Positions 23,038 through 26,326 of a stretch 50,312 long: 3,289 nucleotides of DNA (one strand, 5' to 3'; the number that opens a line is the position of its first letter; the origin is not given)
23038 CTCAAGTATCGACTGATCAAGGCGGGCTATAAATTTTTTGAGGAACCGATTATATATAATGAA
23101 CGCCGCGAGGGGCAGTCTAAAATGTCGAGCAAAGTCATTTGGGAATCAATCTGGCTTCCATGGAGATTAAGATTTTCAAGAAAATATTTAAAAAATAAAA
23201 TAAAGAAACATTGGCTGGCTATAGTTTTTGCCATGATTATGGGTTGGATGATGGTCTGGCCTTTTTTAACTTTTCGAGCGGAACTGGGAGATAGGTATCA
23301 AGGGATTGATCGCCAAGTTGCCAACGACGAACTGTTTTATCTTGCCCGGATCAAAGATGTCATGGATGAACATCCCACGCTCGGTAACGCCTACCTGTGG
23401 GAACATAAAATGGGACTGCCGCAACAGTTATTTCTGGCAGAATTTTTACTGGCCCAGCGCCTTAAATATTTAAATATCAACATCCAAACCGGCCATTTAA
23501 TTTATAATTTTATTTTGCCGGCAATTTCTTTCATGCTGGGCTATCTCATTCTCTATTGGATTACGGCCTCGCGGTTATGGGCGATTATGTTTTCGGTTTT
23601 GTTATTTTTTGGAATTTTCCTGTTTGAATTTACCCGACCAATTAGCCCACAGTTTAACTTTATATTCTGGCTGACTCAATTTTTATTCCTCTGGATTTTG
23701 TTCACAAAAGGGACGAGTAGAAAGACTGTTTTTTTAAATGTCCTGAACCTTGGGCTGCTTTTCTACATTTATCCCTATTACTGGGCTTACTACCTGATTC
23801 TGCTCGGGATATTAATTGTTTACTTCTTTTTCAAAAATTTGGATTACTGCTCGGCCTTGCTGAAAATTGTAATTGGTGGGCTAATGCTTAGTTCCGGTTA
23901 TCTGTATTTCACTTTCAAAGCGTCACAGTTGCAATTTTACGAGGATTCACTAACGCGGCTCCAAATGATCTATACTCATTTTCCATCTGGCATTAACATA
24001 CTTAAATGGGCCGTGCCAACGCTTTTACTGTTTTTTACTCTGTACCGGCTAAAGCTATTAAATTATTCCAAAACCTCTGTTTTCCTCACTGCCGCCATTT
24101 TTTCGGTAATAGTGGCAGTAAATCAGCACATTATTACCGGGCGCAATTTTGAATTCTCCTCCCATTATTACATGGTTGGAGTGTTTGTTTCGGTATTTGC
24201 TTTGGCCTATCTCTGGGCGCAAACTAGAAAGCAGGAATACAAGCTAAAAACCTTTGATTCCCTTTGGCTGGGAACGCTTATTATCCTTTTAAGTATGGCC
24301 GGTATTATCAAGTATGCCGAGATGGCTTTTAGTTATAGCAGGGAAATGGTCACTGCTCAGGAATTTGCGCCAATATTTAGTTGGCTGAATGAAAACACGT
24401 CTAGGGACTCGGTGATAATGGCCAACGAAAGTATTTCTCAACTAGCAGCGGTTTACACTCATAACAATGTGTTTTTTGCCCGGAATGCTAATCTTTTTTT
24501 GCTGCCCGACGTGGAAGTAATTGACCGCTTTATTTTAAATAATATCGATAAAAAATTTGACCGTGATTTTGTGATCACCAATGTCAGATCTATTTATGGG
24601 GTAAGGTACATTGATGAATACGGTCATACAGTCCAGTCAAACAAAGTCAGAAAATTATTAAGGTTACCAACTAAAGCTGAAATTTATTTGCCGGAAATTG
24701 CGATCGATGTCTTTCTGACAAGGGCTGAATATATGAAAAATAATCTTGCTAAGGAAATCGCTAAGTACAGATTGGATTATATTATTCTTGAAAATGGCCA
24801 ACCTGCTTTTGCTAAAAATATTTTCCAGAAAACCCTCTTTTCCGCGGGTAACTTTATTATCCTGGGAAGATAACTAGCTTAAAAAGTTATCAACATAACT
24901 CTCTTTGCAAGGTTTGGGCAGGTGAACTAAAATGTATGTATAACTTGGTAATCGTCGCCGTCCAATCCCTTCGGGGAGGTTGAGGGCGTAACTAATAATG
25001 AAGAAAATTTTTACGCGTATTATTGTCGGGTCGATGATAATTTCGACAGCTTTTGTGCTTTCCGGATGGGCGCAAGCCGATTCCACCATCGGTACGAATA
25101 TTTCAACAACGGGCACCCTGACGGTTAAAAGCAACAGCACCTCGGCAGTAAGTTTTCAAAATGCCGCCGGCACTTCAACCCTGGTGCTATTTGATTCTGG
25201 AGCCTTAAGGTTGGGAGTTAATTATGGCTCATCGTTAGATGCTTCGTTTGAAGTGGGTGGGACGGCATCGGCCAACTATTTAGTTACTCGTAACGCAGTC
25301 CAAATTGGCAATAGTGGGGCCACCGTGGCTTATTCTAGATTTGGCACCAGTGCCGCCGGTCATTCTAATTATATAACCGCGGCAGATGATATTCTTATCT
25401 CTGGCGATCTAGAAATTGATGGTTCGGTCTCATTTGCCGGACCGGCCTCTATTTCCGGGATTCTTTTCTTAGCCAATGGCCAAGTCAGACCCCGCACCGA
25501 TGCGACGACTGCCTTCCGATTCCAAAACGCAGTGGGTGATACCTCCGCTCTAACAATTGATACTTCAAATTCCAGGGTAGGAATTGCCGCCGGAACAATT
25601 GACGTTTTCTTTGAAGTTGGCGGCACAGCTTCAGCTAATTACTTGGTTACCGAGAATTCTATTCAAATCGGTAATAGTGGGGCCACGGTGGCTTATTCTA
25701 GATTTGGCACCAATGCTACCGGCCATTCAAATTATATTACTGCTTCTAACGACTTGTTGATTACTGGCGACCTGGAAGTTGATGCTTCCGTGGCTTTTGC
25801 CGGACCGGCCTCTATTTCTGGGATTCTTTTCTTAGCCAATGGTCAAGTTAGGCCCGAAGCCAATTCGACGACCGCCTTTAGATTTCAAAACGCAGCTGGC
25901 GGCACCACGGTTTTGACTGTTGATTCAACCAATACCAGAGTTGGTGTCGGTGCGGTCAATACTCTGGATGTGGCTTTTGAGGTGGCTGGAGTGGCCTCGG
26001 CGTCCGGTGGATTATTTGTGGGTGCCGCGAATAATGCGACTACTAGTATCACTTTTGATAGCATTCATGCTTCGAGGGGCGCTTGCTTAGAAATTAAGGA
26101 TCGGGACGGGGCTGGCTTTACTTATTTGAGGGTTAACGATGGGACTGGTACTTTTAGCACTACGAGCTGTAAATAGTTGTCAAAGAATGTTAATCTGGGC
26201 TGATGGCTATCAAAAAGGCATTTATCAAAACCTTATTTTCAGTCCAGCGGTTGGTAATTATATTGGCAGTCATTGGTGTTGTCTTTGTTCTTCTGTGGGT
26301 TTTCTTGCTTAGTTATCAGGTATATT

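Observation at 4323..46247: Locus logic points to extracytoplasmic, polyprenyl-monophosphate-sugar-driven glycosylation rather than a Wzx/Wzy or ABC polysaccharide pathway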

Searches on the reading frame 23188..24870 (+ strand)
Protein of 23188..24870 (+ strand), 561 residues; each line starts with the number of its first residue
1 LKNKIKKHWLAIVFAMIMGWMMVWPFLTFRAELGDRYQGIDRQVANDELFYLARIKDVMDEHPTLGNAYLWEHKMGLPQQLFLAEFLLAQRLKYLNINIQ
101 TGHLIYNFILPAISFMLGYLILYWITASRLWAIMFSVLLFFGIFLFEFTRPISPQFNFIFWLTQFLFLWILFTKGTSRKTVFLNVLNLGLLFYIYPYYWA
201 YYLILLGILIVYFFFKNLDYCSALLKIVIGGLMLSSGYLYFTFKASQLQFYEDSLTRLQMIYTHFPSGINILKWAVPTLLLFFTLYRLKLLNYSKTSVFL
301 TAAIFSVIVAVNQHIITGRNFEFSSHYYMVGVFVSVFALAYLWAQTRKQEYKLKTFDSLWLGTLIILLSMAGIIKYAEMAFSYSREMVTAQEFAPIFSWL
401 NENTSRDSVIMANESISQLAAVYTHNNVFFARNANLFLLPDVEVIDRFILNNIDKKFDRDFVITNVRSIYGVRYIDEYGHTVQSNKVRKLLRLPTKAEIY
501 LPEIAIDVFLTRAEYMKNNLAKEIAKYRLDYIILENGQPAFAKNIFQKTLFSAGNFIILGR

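Call 28: search_solved_structures(query=A2, max_evalue=10)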
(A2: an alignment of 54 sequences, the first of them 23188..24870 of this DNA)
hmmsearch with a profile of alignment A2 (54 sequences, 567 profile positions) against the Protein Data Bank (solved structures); distinct sequences matched with E-value up to 10: 0.

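Call 38: predict_structure(alignment_id=A2)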
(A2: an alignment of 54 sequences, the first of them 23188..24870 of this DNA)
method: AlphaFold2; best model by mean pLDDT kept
length: 561 residues; sequences in the alignment: 54
mean_pLDDT: 93.5   pTM: 0.92
mean pLDDT of the five models: 93.5, 93.2, 93.0, 92.7, 92.4
residues with pLDDT >= 90: 476; 70-90: 75; 50-70: 10; < 50: 0
segments of 3 or more residues with pLDDT < 50: none
pLDDT, mean of each block of 10 residues (from residue 1): 94 98 97 96 92 95 92 88 89 95 96 98 97 98 95 92 98 97 97 87 97 98 98 94 93 92 84 96 95 96 96 87 80 98 88 76 97 97 92 97 97 95 97 94 97 95 97 93 93 96 98 96 94 81 82 92 83
secondary structure, 60 per line:
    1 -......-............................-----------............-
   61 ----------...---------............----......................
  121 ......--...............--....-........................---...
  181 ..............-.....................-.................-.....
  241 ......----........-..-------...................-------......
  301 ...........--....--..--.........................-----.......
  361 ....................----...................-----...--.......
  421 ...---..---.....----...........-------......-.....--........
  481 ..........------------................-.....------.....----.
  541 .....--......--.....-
elements in order: H2-7 H9-36 H48-59 H83-94 H99-126 H129-143 H146-149 H151-174 H178-194 H196-216 H218-234 H236-246 H251-258 H269-287 H295-311 H314-317 H324-348 H354-380 H385-403 E409-411 H414-423 H432-436 H441-451 H459-464 H466-470 H473-490 H503-518 H520-524 E531-535 H540-545 E548-553 E556-560

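Call 40: fold_search(model_id=the predicted structure, library=pdb)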
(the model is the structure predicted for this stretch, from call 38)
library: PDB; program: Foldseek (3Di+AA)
matches with E <= 10: 320; with E <= 0.001: 21
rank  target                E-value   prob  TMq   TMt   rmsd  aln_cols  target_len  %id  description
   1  7zlh_A                2.9e-06  1.00  0.47  0.42  10.2       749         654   11  Cryo-EM structure of C-mannosyltransferase CeDPY19, in apo state, bound to CMT2-Fab and anti-Fab nanobody (released 2023-01-11)
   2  8if8_C                4.4e-06  1.00  0.55  0.52   9.7       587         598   10  Arabinosyltransferase AftA (released 2023-05-31)
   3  8agb_A                8.2e-06  1.00  0.47  0.42  11.0       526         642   11  Structure of yeast oligosaccharylransferase complex with lipid-linked oligosaccharide bound (released 2022-12-07)
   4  7zli_A                9.7e-06  1.00  0.49  0.43   9.5       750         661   10  Cryo-EM structure of C-mannosyltransferase CeDPY19, in complex with Dol25-P-Man and bound to CMT2-Fab and anti-Fab nan (released 2023-01-11)
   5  6s7o_A                1.0e-05  1.00  0.48  0.43  11.7       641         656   10  Cryo-EM structure of human oligosaccharyltransferase complex OST-A (released 2019-12-18)
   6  7oci_F                1.2e-05  1.00  0.50  0.45  10.3       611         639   11  Cryo-EM structure of yeast Ost6p containing oligosaccharyltransferase complex (released 2022-02-16)
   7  8b6l_I                1.2e-05  1.00  0.48  0.41  10.0       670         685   10  Subtomogram average of the human Sec61-TRAP-OSTA-translocon (released 2022-12-07)
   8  8pn9_A                1.3e-05  1.00  0.45  0.40  10.6       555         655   12  Structure of human oligosaccharyltransferase OST-A complex bound to NGI-1 (released 2024-05-08)
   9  7zlg_A                1.7e-05  1.00  0.46  0.40  11.7       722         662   11  Cryo-EM structure of C-mannosyltransferase CeDPY19, in complex with acceptor peptide and bound to CMT2-Fab and anti-Fa (released 2023-01-11)
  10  8age_A                1.8e-05  1.00  0.50  0.45  11.8       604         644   10  Structure of yeast oligosaccharylransferase complex with acceptor peptide bound (released 2022-12-07)
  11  6ezn_F                1.8e-05  1.00  0.48  0.43  12.6       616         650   10  Cryo-EM structure of the yeast oligosaccharyltransferase (OST) complex (released 2018-01-17)
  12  9n9j_I                2.0e-05  1.00  0.45  0.38  13.1       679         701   10  Structure of a GRP94 folding intermediate engaged with a CCDC134- and FKBP11-bound secretory translocon (released 2025-11-19)
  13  8if8_B                2.1e-05  1.00  0.49  0.45  16.2       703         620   10  Arabinosyltransferase AftA (released 2023-05-31)
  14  6s7t_A                3.7e-05  1.00  0.51  0.42  12.3       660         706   10  Cryo-EM structure of human oligosaccharyltransferase complex OST-B (released 2019-12-18)
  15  8agc_A                5.0e-05  1.00  0.52  0.43  11.0       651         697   10  Structure of yeast oligosaccharylransferase complex with lipid-linked oligosaccharide and non-acceptor peptide bound (released 2022-12-07)
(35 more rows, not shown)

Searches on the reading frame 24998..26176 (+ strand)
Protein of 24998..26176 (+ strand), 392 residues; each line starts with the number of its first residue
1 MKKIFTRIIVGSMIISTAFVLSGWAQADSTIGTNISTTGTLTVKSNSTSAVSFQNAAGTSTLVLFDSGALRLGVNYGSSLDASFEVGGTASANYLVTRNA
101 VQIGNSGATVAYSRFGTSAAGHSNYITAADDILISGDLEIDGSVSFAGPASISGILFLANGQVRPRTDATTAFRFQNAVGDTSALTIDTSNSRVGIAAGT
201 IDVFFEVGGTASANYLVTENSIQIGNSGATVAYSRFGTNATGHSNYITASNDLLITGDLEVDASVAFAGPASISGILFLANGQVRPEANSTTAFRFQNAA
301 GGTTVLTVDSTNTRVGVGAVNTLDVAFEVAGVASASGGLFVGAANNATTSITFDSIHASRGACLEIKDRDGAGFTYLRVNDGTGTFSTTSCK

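Call 4: search_protein_families(library=pfam, proteins=[window:24998-26176:+], max_evalue=0.01)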
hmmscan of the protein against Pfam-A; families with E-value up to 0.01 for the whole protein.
window:24998-26176:+ (392 aa): 1 family
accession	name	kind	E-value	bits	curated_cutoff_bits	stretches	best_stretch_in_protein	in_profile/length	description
PF08750.16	CNP1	-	0.0089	16.4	25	0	205-247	25-66/135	CNP1-like family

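Call 10: search_protein_families(library=ncbifam, proteins=[window:24998-26176:+], max_evalue=0.01)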
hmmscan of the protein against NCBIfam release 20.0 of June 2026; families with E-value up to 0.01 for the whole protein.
window:24998-26176:+ (392 aa): 0 families

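Call 55: search_solved_structures(query=window:24998-26176:+, max_evalue=10)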
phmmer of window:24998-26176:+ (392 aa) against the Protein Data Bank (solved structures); distinct sequences matched with E-value up to 10: 7.
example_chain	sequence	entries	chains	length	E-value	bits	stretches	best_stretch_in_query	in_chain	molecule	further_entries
2akp_A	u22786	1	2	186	0.66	12.6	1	261-322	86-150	ATP-dependent molecular chaperone HSP82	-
1am1_A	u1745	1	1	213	0.86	12.2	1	262-322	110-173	HEAT SHOCK PROTEIN 90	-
1amw_A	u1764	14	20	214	0.86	12.2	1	262-322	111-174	HEAT SHOCK PROTEIN 90 | HEAT SHOCK PROTEIN HSP82 | ATP-DEPENDENT MOLECULAR CHAPERONE HSP82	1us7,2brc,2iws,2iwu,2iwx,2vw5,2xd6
2wep_A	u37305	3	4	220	0.89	12.1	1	262-322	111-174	ATP-DEPENDENT MOLECULAR CHAPERONE HSP82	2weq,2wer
2bre_A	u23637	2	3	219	0.89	12.1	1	262-322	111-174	ATP-DEPENDENT MOLECULAR CHAPERONE HSP82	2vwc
1ah6_A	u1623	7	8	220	0.89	12.1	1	262-322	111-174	HEAT SHOCK PROTEIN 90 | ATP-DEPENDENT MOLECULAR CHAPERONE HSP82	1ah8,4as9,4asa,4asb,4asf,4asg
1a4h_A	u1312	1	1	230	0.97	12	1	262-322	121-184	HEAT SHOCK PROTEIN 90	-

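Call 83: search_protein_representatives(protein=window:24998-26176:+)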
Query: 392 residues. Proteins with E-value up to 0.001 (for the whole library): 320; up to 1e-10: 146; up to 1e-30: 51. The best 150 are listed.
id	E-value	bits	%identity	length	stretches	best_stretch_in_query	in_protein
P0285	1.5e-228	774.4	100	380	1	13-392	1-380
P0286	6.0e-135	466.6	86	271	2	1-180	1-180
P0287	5.6e-115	400.9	44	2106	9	183-388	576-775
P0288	1.4e-92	327.2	42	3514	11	77-360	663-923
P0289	3.3e-79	283.3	40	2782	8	39-161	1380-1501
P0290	4.8e-78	279.4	45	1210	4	72-285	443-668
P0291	3.0e-72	260.4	50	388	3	1-200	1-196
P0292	3.5e-72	260.2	53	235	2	188-391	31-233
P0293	3.6e-71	256.8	53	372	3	148-267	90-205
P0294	4.1e-71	256.6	37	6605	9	74-299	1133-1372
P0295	1.7e-68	248.1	45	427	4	209-352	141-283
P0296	5.4e-68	246.4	42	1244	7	183-280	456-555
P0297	1.8e-62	228.2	46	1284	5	34-360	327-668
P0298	2.5e-62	227.8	59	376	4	269-337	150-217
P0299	7.4e-62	226.2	40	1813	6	26-270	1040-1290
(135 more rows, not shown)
